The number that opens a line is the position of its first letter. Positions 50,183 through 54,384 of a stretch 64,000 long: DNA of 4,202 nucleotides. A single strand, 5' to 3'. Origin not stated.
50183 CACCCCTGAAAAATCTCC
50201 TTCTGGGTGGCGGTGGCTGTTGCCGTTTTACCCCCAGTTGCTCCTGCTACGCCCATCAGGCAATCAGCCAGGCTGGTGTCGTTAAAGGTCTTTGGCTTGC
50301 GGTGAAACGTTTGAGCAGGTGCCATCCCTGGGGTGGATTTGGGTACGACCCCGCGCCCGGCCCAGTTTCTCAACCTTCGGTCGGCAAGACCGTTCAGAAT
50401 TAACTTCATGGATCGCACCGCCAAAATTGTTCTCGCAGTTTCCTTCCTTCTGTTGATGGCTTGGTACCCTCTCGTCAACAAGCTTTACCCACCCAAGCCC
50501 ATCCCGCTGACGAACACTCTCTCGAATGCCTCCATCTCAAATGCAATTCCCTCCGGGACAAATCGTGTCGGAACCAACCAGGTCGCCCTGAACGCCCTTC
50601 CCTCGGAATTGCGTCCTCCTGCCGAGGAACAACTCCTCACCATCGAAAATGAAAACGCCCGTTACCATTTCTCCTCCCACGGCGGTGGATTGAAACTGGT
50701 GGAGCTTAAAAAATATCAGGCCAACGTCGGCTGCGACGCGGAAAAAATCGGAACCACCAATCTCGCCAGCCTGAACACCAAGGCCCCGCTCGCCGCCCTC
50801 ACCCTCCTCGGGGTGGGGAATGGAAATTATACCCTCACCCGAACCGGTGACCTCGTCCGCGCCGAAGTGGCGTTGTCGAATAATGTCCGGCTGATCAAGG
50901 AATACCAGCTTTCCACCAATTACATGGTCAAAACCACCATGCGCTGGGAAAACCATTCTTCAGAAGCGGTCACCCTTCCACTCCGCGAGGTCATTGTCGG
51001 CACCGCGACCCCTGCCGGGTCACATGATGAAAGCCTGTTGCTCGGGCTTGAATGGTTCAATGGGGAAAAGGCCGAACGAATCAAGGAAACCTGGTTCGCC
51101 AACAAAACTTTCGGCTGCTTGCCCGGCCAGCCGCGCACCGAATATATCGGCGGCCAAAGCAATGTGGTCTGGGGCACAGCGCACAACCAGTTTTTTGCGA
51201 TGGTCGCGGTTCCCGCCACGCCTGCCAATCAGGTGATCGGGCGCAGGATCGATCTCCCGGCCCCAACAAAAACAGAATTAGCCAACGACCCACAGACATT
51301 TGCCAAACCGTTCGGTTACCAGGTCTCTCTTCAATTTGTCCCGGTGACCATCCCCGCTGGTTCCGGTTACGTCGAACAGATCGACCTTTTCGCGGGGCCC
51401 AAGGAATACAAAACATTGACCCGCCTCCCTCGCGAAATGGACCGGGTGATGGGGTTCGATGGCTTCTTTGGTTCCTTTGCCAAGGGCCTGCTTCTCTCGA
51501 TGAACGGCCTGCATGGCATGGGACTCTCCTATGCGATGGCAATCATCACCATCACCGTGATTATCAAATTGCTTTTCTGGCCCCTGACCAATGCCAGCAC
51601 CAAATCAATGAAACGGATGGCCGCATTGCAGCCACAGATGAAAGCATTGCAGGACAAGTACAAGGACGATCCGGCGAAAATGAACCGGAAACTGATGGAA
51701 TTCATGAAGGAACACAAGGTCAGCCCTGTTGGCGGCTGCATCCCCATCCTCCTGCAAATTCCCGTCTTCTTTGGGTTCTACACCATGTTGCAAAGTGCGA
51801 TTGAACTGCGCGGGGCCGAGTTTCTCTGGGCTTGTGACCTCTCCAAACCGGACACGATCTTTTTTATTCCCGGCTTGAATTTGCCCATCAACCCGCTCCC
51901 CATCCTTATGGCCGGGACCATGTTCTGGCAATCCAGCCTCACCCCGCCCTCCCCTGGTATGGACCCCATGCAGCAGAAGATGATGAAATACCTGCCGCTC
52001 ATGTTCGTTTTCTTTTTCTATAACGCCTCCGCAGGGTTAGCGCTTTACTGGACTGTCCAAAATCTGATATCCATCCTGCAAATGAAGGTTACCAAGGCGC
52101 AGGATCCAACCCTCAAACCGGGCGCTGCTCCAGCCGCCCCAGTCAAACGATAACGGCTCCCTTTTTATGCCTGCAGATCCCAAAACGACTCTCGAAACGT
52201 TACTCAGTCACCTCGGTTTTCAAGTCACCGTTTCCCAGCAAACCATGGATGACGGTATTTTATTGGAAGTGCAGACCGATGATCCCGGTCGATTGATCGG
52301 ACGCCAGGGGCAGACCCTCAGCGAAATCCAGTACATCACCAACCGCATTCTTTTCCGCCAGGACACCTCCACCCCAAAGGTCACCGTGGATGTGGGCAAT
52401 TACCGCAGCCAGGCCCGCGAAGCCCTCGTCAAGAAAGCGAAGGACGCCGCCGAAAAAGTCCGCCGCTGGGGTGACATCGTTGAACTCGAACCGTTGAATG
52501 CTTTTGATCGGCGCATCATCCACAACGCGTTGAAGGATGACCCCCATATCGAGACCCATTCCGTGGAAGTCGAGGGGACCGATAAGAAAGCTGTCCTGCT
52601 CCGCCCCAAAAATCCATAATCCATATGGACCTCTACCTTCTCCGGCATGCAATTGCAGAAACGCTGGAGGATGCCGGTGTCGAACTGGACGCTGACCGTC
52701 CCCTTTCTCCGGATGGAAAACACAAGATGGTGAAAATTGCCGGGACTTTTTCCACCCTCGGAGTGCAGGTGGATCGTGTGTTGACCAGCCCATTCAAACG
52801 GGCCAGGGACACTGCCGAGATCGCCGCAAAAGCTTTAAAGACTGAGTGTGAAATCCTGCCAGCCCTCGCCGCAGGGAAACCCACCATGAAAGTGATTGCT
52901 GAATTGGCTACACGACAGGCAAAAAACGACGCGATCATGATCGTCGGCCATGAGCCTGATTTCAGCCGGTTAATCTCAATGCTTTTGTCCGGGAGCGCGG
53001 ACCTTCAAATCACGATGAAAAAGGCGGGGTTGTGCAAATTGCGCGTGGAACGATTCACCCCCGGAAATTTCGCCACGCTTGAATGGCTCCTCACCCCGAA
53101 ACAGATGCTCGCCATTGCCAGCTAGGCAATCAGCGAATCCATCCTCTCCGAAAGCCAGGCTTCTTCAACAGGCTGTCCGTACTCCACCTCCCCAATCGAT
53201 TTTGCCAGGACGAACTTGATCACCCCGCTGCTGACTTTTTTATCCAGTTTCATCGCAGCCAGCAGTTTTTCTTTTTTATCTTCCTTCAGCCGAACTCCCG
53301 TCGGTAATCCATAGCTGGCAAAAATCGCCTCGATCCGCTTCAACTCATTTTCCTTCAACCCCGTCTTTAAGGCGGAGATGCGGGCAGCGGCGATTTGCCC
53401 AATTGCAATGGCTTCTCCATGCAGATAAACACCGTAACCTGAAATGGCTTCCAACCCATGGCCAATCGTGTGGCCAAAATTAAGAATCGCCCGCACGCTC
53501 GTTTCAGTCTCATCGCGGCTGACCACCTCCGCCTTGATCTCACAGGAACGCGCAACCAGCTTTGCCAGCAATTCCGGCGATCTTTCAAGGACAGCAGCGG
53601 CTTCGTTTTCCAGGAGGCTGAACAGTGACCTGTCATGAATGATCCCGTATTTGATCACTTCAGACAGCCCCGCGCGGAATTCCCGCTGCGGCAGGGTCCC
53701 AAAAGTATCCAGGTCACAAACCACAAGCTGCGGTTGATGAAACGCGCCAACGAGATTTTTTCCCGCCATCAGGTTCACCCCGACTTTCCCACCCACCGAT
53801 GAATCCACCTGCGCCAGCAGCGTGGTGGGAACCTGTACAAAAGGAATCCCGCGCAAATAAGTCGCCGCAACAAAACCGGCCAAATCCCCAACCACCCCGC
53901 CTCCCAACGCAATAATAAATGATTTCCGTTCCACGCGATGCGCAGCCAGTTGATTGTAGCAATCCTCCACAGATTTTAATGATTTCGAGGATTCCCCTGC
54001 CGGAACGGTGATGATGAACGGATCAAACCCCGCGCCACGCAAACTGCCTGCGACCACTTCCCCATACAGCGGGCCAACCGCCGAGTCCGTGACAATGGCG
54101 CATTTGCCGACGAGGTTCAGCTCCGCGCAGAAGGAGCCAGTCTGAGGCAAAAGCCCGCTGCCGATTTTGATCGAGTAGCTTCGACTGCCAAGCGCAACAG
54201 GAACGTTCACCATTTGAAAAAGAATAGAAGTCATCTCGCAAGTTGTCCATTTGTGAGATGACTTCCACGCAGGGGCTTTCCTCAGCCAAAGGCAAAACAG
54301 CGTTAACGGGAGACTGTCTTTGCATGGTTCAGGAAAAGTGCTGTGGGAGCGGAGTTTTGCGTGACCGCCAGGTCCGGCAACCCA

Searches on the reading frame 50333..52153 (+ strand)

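Call 113: search_protein_families(library=pfam, proteins=[window:50333-52153:+], max_evalue=0.00001)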
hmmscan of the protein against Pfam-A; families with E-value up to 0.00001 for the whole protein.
window:50333-52153:+ (606 aa): 2 families
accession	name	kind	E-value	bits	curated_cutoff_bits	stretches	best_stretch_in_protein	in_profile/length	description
PF02096.25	60KD_IMP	-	6.5e-56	189.2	35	1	400-587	1-161/163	60Kd inner membrane protein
PF14849.12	YidC_periplas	-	8.6e-14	52.6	24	1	102-385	2-279/283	YidC periplasmic domain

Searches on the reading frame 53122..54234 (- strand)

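Call 113: search_protein_families(library=pfam, proteins=[window:53122-54234:-], max_evalue=0.00001)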
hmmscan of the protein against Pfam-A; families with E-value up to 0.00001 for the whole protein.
window:53122-54234:- (370 aa): 4 families
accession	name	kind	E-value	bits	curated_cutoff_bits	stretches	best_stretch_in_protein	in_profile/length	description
PF01761.26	DHQ_synthase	-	3.2e-49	165.8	24.2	1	75-187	2-114/115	3-dehydroquinate synthase N-terminal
PF24621.2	DHQS_C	-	1.4e-45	155.2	27.6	1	189-334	1-144/144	3-dehydroquinate synthase C-terminal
PF13685.12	Fe-ADH_2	-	4.1e-12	46.8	28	1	24-139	2-108/149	Iron-containing alcohol dehydrogenase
PF00465.25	Fe-ADH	-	3e-08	33.9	31.3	1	22-139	4-131/168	Iron-containing alcohol dehydrogenase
